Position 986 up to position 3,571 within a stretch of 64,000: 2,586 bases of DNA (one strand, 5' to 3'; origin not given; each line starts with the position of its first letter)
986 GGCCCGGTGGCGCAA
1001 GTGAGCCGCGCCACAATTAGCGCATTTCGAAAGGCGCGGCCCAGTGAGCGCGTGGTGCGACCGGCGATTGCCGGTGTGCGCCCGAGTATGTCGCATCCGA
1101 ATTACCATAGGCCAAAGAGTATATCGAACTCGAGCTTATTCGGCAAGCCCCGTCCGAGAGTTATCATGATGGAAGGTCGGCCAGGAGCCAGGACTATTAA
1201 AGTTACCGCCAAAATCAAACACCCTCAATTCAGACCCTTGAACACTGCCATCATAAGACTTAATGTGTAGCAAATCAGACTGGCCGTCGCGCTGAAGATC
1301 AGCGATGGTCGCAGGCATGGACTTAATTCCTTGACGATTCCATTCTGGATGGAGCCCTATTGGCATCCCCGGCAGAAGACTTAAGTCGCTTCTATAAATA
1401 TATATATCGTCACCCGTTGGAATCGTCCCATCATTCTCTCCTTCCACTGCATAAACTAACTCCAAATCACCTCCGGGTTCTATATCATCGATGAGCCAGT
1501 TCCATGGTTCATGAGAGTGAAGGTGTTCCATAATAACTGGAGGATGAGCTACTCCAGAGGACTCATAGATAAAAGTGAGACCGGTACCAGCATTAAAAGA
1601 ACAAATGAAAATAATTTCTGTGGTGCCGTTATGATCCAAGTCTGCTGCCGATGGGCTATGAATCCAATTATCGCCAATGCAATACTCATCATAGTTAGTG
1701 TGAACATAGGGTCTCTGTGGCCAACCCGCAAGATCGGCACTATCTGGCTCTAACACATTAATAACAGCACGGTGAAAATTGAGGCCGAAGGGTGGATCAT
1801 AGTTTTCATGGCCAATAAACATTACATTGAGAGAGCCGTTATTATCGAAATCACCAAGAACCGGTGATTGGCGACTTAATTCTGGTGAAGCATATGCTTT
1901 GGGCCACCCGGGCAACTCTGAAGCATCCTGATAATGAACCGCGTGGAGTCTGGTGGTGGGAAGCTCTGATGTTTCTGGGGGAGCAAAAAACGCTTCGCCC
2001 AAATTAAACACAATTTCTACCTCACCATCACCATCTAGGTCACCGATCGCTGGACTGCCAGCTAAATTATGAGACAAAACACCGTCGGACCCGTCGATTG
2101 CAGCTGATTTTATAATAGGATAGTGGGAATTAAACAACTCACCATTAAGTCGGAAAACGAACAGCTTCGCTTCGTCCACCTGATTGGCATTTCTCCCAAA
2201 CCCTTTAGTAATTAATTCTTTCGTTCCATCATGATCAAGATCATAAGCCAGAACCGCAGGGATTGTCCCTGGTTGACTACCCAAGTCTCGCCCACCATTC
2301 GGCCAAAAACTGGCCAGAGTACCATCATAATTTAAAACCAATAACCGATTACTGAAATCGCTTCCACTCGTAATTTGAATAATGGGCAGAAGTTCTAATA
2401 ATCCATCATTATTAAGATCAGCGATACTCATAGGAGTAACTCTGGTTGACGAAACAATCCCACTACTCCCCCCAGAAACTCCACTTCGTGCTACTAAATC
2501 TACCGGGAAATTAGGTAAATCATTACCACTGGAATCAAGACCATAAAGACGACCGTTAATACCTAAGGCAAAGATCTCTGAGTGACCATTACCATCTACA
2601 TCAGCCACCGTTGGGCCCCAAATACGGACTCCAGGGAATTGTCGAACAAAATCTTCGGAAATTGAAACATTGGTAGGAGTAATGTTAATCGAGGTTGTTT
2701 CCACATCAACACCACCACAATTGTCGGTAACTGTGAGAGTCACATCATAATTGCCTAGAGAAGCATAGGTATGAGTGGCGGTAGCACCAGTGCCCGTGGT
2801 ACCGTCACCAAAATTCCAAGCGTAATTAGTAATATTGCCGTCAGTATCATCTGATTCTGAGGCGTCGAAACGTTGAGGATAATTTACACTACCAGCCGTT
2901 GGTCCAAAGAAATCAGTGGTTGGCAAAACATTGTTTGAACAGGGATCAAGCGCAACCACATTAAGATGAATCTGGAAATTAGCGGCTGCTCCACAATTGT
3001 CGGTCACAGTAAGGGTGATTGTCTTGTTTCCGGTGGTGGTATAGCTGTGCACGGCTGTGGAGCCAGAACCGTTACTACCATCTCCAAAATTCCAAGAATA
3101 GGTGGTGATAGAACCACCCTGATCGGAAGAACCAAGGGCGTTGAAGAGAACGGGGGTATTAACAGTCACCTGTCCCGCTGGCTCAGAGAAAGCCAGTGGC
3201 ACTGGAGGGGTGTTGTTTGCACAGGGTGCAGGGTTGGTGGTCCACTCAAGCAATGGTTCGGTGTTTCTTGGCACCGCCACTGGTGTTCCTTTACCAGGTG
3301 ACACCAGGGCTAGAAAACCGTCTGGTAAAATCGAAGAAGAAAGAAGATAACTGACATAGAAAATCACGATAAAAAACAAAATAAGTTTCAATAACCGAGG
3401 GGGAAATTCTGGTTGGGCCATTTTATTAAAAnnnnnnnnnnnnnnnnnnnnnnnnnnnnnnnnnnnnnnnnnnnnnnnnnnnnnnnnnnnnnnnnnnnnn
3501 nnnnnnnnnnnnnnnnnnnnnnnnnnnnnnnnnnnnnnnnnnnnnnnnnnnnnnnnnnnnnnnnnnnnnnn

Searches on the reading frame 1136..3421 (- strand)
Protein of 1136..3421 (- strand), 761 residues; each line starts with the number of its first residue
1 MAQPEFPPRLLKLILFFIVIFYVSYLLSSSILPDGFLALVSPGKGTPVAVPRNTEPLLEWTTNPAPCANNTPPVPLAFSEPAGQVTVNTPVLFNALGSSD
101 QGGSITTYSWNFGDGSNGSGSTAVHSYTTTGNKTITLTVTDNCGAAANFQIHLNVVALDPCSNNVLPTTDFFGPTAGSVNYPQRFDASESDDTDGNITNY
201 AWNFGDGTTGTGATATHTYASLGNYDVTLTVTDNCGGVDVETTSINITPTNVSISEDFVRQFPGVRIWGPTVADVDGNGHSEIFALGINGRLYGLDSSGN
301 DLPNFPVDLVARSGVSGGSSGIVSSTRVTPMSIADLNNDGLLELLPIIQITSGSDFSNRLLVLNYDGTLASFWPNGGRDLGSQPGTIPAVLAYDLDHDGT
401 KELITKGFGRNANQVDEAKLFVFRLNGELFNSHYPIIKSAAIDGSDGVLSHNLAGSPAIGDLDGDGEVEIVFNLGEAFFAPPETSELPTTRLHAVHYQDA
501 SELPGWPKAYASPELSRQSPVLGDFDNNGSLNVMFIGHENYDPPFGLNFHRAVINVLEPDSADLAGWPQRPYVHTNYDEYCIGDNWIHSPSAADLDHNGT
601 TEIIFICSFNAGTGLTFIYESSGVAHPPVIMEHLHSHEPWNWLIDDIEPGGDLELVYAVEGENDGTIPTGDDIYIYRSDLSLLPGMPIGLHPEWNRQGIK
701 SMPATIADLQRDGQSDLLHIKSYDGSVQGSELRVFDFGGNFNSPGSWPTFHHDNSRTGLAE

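Call 6: search_protein_families(library=pfam, proteins=[window:1136-3421:-], max_evalue=1)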
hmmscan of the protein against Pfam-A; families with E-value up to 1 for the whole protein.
window:1136-3421:- (761 aa): 11 families
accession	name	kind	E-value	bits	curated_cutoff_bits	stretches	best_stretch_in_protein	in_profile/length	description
PF18911.6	PKD_4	-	3.2e-43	146.1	27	2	164-244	1-82/85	PKD domain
PF00801.26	PKD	-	2.4e-28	98.4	23.5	2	175-243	9-77/80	PKD domain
PF13517.12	FG-GAP_3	-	1e-16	61.7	26.9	6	335-404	1-60/61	FG-GAP-like repeat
PF22352.2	K319L-like_PKD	-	2e-10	41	27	2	84-155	6-84/84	K319L-like, PKD domain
PF01839.29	FG-GAP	-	1.6e-07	31.5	22.1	0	456-471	4-19/37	FG-GAP repeat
PF25292.1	Beta-prop_CGLA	-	0.00089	19.3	26.8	1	272-305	36-69/316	Lambda-carrageenase beta-propeller domain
PF21348.3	RGL11_C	-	0.014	14.7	27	1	435-473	5-43/490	Rhamnogalacturonan lyase family 11, C-terminal domain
PF16820.11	PKD_3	-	0.043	14.1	26.3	0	199-231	34-66/68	PKD-like domain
PF11730.13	DUF3297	-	0.084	13.2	27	1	574-601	31-58/71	Protein of unknown function (DUF3297)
PF19408.5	PKD_6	-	0.14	13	25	1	104-148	30-77/82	PKD-like domain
PF08842.16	Mfa2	-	0.15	12.1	21.2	0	177-245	171-233/277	Fimbrillin-A associated anchor proteins Mfa1 and Mfa2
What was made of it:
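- Checked: The 761-aa protein (1136-3421, same strand, 10 nt downstream) has 2 PKD domains plus FG-GAP repeats (call 6).
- LamG, two PKD-type domains and the FG-GAP neighbour are typical adhesion modules (call 6).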

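Call 7: search_protein_families(library=ncbifam, proteins=[window:1136-3421:-], max_evalue=1)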
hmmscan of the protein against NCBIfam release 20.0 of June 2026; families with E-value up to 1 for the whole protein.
window:1136-3421:- (761 aa): 5 families
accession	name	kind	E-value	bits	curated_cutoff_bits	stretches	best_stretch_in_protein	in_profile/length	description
TIGR00864.1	PCC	subfamily_domain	1.2e-09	35.2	1861.4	2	84-189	1408-1506/2700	polycystin cation channel protein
NF046077.1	LPS_M949_RS01915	subfamily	0.00012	22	60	0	331-359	71-99/154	M949_RS01915 family surface polysaccharide biosynthesis protein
NF058578.1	CPR_pilus_PamR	equivalog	0.0031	16.4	300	1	213-237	204-228/297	pilus system RbmA-like protein PamR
NF052506.1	PA5033_fam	subfamily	0.019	13.8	100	1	575-621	103-145/284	PA5033 family protein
TIGR03817.1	DECH_helic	hypoth_equivalog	0.14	10.3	874.1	1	554-605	4-57/742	helicase/secretion neighborhood putative DEAH-box helicase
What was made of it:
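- Tried and rejected: No lysozyme, amidase or transglycosylase module is present in this protein (calls 6, 7).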
